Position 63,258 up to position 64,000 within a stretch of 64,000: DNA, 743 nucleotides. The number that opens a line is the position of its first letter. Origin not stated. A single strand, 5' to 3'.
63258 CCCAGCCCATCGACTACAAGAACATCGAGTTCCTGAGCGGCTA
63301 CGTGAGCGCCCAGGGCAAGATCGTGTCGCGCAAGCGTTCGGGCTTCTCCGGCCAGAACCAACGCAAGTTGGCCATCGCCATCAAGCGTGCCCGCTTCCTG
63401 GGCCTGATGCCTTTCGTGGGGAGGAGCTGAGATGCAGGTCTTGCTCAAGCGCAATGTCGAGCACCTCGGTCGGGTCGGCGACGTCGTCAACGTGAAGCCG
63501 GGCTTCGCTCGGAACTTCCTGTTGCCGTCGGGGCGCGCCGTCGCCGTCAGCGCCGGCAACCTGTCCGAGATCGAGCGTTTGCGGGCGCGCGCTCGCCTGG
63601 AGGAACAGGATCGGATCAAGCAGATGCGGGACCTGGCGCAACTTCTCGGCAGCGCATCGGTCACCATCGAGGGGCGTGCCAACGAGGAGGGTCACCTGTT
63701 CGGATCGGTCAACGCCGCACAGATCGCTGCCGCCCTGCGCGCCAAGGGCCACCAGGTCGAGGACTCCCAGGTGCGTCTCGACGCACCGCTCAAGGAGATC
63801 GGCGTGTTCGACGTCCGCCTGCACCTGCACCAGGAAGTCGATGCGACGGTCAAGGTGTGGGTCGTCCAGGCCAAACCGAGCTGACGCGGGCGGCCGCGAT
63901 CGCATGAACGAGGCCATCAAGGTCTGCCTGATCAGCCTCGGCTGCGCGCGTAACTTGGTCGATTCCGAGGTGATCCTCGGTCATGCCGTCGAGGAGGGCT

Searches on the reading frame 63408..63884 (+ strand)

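Call 31: search_protein_families(library=pfam, proteins=[window:63408-63884:+], max_evalue=0.00001)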
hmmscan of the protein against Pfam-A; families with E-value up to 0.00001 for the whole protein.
window:63408-63884:+ (158 aa): 2 families
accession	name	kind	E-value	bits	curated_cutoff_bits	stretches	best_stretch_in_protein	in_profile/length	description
PF03948.19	Ribosomal_L9_C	-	1.8e-23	83.2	23.2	1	73-153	3-85/86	Ribosomal protein L9, C-terminal domain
PF01281.25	Ribosomal_L9_N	-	1e-18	67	20.7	1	9-54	1-46/47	Ribosomal protein L9, N-terminal domain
